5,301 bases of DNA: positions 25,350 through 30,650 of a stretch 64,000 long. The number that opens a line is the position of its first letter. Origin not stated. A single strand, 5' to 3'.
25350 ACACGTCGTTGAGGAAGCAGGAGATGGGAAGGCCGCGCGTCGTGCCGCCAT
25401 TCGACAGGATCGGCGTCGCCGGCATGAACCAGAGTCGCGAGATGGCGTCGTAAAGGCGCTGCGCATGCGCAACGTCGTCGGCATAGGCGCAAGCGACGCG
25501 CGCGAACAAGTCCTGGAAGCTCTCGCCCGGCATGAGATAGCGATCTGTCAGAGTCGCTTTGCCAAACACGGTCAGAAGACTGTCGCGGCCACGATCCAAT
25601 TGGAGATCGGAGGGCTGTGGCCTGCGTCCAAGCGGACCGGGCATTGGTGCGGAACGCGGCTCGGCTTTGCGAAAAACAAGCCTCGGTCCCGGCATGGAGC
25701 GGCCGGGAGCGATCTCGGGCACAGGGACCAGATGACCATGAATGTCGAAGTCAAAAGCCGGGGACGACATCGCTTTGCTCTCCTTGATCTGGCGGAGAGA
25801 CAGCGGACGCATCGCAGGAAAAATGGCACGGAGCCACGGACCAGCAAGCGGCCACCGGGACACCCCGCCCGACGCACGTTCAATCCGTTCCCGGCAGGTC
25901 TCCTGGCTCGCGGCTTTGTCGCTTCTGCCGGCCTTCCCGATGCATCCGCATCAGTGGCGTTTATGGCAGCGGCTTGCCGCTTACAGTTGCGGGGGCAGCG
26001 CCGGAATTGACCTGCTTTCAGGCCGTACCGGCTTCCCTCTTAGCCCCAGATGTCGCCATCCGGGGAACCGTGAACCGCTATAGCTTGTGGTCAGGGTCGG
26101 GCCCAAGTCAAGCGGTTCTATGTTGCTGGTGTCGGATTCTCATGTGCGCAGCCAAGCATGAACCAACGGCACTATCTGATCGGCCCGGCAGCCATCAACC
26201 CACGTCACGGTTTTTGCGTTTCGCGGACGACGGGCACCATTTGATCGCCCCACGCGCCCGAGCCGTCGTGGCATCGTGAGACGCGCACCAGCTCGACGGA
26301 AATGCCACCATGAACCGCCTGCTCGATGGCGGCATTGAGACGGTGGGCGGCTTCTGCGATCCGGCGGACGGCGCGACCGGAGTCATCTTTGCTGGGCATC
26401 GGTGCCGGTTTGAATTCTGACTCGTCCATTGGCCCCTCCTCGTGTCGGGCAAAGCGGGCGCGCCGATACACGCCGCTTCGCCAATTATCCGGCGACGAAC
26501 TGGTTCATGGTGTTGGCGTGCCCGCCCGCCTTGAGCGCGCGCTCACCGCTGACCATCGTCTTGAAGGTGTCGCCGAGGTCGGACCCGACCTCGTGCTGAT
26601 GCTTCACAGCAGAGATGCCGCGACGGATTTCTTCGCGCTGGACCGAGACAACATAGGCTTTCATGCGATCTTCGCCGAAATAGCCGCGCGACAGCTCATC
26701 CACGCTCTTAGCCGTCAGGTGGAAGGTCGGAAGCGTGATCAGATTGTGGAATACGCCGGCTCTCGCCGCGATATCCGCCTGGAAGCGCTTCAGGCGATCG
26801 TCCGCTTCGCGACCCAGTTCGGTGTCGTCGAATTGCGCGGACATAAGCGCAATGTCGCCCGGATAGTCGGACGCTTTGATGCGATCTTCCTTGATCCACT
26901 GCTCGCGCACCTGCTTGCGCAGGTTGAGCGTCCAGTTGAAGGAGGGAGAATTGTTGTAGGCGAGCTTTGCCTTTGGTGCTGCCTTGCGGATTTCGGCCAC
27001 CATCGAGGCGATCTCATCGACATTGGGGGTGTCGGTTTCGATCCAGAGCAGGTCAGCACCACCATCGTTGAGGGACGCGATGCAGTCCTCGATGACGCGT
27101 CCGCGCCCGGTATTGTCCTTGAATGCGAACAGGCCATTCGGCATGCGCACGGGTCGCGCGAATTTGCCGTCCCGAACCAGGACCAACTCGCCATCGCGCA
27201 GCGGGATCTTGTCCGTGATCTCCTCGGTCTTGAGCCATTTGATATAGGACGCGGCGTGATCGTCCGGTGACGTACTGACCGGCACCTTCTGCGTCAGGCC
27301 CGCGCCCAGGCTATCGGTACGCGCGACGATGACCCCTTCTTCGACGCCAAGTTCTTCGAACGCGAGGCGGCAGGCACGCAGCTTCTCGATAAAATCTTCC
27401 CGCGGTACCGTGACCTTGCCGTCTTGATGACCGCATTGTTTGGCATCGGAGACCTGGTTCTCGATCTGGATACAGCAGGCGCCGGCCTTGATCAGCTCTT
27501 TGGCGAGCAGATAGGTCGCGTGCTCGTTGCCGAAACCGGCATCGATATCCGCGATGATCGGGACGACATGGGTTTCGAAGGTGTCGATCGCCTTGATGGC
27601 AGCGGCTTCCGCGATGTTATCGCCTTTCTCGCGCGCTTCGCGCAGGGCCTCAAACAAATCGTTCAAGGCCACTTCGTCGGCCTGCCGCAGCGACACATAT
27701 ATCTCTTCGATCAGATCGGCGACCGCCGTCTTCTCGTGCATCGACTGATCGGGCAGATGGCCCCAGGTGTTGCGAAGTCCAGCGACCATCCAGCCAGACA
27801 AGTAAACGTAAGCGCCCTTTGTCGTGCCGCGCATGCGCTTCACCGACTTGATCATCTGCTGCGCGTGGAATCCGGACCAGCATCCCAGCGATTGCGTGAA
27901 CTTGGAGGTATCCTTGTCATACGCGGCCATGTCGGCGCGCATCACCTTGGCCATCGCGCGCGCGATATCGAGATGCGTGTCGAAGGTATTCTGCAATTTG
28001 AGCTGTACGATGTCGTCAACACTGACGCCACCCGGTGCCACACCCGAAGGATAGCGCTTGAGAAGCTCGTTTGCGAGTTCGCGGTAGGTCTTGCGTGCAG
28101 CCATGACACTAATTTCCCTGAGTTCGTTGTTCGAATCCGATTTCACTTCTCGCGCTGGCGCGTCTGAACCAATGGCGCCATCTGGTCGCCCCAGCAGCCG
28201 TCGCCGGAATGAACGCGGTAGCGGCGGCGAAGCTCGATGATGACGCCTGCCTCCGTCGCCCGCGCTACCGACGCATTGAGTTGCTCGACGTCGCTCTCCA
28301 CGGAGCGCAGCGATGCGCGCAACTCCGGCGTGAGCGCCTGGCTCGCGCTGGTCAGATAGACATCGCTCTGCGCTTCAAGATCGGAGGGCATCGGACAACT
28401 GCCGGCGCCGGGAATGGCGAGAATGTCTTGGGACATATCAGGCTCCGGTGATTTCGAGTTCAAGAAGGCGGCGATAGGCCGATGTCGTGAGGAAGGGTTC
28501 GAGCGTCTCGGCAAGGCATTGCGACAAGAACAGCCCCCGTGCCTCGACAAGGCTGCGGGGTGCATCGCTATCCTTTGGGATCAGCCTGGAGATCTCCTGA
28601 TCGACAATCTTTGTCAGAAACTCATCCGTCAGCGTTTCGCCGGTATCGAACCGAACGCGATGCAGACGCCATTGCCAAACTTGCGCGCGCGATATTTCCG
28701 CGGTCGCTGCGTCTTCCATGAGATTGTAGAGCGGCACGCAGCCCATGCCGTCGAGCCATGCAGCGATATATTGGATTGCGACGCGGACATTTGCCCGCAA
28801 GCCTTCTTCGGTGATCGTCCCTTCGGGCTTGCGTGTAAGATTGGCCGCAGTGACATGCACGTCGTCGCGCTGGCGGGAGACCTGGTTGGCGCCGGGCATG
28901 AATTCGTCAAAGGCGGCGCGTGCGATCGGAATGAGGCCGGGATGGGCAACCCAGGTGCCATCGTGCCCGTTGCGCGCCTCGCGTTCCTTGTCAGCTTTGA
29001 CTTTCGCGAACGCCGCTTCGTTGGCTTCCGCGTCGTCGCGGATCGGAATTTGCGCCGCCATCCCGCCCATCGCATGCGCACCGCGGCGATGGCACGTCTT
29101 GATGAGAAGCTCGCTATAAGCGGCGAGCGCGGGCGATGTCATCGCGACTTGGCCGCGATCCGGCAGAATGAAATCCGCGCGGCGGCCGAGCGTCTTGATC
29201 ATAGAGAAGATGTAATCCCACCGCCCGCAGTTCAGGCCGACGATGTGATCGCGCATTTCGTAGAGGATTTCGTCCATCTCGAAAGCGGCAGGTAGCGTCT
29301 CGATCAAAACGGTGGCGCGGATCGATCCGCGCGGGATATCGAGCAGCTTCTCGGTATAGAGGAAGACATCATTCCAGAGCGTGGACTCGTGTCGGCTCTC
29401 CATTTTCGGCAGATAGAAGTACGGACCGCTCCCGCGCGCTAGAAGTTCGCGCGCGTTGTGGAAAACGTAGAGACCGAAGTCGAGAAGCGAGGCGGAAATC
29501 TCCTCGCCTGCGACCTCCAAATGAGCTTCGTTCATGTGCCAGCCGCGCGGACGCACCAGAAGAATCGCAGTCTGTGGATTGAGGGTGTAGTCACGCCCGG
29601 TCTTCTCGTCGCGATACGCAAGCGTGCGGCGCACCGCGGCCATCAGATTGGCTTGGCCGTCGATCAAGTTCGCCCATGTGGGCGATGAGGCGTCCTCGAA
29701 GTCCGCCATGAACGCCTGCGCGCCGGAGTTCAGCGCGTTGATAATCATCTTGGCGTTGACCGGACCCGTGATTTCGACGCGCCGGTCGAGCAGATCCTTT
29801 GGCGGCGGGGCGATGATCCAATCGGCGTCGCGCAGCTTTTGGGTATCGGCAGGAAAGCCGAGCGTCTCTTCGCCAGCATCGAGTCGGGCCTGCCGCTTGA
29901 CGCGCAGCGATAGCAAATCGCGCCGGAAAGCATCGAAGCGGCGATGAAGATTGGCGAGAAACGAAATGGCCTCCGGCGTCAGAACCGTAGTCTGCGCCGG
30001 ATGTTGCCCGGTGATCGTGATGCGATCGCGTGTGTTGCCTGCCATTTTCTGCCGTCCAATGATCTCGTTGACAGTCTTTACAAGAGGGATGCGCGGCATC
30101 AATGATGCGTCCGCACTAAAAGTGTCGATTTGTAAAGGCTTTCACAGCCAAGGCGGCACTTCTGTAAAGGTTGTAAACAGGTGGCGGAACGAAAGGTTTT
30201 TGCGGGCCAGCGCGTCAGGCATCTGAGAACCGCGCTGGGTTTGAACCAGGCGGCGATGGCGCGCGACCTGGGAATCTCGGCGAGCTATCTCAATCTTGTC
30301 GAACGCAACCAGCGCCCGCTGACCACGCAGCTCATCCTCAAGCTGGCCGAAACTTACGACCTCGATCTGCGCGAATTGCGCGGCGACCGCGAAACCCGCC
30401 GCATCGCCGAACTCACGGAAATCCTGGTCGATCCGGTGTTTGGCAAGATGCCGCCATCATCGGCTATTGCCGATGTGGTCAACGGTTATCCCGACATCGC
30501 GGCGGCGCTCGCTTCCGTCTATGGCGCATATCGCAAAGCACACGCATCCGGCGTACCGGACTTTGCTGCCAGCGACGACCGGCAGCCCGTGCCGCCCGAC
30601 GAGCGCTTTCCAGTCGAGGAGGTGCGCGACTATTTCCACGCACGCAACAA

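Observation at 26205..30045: Glyoxylate-shunt operon in which aceB and aceA are each followed by a paralogous small ORF with a conserved H-x-G-x-G-x-WGDQM-x-P-x-V tail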

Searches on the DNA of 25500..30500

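Call 55: search_rna_families(source=window, start=25500, end=30500, threshold=gathering)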
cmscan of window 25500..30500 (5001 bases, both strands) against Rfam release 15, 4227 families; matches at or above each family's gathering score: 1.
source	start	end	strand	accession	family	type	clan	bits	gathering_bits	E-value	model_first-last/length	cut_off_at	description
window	25876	26087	-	RF00174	Cobalamin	Cis-reg; riboswitch;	CL00101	134.2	31.5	1.1e-34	1-189/189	no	Cobalamin riboswitch aptamer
